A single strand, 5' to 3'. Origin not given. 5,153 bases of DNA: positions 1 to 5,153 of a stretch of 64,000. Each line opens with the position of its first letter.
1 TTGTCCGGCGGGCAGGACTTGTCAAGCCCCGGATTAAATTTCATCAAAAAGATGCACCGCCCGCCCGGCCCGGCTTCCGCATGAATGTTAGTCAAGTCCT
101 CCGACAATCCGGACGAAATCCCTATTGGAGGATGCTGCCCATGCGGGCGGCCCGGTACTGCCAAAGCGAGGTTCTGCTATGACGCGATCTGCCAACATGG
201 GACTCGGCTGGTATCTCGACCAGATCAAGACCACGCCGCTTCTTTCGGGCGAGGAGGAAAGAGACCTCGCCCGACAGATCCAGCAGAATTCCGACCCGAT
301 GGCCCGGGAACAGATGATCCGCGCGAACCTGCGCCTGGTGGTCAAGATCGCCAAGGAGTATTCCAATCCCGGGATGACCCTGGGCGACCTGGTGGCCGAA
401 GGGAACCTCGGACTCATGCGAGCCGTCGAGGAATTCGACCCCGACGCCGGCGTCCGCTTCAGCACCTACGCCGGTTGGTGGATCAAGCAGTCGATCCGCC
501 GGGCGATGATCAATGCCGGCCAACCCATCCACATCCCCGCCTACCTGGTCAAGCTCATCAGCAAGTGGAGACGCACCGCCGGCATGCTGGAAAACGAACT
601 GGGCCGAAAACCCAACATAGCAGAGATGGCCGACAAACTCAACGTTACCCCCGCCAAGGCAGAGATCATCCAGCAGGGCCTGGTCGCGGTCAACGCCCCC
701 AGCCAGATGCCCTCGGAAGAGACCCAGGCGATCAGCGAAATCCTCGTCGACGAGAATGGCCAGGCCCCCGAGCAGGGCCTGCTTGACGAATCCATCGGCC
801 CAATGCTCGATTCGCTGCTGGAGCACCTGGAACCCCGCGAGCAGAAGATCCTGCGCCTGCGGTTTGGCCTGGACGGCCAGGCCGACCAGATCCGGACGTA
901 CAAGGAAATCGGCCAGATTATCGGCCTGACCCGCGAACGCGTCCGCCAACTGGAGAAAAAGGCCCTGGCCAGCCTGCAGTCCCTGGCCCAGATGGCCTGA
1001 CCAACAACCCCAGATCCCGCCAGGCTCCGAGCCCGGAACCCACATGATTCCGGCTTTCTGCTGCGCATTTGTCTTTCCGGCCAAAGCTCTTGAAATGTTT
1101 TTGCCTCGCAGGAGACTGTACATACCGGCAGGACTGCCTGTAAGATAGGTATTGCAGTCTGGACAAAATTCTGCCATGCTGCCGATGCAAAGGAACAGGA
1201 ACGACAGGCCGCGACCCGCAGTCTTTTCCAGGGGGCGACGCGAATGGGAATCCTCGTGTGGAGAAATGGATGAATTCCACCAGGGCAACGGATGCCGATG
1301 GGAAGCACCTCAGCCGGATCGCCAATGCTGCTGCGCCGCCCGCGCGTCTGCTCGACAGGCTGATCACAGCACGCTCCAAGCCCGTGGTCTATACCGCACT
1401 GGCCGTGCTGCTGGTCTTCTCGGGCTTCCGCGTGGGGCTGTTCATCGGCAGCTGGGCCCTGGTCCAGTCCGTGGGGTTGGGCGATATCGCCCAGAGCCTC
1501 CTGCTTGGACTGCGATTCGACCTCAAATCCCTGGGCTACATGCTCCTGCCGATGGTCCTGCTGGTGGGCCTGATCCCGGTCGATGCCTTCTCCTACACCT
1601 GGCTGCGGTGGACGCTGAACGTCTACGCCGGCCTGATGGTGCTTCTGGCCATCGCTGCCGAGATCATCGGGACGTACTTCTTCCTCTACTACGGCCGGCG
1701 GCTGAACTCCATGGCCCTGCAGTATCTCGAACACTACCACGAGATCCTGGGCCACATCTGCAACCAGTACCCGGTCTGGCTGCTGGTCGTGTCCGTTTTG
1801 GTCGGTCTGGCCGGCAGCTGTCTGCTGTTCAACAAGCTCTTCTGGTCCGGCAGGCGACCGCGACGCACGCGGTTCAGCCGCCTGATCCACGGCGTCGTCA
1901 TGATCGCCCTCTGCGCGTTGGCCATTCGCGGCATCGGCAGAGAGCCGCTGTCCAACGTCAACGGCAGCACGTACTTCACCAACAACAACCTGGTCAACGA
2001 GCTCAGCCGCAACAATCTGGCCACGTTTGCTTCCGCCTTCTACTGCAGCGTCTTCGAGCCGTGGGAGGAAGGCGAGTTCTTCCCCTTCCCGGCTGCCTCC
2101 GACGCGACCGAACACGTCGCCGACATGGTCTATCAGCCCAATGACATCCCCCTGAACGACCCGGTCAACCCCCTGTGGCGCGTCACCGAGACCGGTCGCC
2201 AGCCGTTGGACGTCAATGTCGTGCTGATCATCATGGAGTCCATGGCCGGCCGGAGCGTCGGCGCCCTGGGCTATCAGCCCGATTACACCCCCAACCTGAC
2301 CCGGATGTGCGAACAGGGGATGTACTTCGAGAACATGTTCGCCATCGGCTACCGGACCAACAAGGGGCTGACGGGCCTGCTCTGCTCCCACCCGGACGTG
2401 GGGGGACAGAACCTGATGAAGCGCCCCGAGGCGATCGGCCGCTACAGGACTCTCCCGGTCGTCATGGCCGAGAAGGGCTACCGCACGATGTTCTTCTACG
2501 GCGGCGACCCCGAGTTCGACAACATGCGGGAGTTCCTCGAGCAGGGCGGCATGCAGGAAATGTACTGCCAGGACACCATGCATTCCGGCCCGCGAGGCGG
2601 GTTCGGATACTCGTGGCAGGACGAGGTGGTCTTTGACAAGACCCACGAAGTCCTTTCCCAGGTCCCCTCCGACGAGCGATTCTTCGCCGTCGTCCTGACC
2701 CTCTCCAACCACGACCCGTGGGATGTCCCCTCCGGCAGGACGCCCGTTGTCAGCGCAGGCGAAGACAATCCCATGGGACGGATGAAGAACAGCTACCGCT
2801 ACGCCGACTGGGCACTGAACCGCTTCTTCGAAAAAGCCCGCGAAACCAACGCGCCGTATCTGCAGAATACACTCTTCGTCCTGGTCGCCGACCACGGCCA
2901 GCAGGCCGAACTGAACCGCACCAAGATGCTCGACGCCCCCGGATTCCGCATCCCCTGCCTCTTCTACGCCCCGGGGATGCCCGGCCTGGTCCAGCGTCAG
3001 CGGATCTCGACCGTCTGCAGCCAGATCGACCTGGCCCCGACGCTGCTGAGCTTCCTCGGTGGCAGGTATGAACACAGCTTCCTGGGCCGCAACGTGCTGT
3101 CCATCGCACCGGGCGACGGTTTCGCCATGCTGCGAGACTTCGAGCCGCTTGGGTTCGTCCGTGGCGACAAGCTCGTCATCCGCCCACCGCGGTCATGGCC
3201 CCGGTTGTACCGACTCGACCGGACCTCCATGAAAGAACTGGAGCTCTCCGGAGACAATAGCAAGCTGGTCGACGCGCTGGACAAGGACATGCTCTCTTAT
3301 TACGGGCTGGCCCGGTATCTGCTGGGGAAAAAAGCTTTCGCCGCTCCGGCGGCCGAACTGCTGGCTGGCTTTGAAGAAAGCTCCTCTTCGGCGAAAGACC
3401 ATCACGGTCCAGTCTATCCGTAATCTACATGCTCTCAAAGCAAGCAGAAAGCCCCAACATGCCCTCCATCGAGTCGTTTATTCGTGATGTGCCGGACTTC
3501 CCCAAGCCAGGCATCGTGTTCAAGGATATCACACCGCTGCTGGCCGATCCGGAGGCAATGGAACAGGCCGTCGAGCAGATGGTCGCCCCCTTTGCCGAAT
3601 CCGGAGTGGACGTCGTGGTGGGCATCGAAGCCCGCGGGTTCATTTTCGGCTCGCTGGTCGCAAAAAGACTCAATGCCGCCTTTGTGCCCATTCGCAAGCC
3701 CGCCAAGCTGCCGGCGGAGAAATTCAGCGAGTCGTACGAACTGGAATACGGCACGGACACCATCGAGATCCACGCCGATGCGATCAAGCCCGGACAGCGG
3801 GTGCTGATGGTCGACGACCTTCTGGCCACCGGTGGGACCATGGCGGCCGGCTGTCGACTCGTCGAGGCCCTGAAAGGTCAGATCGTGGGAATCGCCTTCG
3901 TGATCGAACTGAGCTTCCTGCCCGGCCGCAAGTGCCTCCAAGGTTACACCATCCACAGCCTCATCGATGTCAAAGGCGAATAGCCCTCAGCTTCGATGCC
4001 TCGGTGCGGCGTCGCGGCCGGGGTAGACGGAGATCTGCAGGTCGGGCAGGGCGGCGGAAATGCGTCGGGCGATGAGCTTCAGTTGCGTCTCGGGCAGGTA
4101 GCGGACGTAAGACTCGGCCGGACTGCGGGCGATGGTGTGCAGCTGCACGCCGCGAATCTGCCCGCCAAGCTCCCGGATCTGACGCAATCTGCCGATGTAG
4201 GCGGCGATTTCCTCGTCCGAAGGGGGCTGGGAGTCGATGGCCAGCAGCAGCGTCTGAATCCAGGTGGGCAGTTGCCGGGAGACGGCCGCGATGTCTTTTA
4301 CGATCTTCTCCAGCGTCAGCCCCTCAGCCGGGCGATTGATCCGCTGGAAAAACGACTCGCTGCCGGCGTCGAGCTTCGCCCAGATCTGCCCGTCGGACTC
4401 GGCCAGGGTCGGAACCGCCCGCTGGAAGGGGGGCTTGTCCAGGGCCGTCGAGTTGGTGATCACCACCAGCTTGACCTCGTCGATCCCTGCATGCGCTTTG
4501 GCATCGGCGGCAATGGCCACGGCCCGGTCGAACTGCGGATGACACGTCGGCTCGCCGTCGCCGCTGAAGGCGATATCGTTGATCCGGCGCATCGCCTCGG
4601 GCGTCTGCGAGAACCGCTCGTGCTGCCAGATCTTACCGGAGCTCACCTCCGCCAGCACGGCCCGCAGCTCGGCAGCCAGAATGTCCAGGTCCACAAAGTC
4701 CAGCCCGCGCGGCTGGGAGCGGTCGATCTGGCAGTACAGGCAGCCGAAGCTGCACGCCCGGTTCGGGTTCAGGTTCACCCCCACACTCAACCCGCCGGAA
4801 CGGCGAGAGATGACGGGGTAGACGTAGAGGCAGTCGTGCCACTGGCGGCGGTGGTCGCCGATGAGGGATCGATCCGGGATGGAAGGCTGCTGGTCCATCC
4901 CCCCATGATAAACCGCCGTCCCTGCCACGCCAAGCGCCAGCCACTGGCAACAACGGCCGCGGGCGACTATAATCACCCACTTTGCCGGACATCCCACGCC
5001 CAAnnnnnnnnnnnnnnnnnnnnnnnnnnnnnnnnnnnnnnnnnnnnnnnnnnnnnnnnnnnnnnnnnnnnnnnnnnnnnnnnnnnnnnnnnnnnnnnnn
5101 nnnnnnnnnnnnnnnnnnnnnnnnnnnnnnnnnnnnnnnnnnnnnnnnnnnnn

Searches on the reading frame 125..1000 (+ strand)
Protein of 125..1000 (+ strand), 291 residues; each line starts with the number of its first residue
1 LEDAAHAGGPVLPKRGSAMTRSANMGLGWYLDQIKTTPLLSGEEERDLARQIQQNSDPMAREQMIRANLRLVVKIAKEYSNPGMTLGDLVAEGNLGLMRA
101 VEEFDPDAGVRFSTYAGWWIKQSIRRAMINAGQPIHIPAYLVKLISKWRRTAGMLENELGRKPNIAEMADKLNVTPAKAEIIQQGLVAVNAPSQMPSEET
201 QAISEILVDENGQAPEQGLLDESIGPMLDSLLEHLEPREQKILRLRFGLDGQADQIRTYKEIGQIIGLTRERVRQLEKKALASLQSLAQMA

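Call 13: search_protein_families(library=pfam, proteins=[window:125-1000:+], max_evalue=0.0001)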
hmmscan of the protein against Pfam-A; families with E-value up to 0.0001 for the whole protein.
window:125-1000:+ (291 aa): 4 families
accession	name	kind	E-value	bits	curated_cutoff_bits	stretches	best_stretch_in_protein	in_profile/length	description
PF04542.20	Sigma70_r2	-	1.8e-17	63.3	24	1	64-127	1-64/71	Sigma-70 region 2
PF04545.22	Sigma70_r4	-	7.1e-17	61.1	24.1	1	231-285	1-49/50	Sigma-70, region 4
PF00140.25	Sigma70_r1_2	-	1.9e-09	37.8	22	1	27-54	3-30/34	Sigma-70 factor, region 1.2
PF04539.22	Sigma70_r3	-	6e-06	26.7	25.3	1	144-217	2-76/78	Sigma-70 region 3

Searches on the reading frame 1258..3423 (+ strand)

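Call 13: search_protein_families(library=pfam, proteins=[window:1258-3423:+], max_evalue=0.0001)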
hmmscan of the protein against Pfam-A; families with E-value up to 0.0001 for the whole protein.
window:1258-3423:+ (721 aa): 1 family
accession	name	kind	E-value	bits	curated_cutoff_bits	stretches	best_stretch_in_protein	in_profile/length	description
PF00884.28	Sulfatase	-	1.6e-40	139.7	25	1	320-601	2-300/301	Sulfatase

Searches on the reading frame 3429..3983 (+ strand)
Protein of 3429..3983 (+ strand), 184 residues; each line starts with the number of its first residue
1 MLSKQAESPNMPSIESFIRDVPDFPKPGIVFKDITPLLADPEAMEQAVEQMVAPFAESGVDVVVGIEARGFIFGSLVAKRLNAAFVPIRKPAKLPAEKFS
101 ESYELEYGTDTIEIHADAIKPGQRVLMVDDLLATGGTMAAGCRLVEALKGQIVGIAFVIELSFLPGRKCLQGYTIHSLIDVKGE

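Call 13: search_protein_families(library=pfam, proteins=[window:3429-3983:+], max_evalue=0.0001)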
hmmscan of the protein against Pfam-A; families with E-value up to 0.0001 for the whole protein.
window:3429-3983:+ (184 aa): 1 family
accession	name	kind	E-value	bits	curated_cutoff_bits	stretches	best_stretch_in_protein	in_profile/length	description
PF00156.33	Pribosyltran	-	6.1e-16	58.6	26.3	1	44-159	11-124/158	Phosphoribosyl transferase domain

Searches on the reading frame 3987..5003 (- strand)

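Call 13: search_protein_families(library=pfam, proteins=[window:3987-5003:-], max_evalue=0.0001)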
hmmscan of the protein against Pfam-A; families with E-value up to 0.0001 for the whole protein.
window:3987-5003:- (338 aa): 1 family
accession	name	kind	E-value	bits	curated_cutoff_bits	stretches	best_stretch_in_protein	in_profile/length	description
PF04055.27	Radical_SAM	-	3.3e-09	37.6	29.5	1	79-256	2-151/166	Radical SAM superfamily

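Call 28: search_protein_families(library=ncbifam, proteins=[window:3987-5003:-], max_evalue=1e-40)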
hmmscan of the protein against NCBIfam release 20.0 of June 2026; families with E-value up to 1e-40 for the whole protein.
window:3987-5003:- (338 aa): 0 families
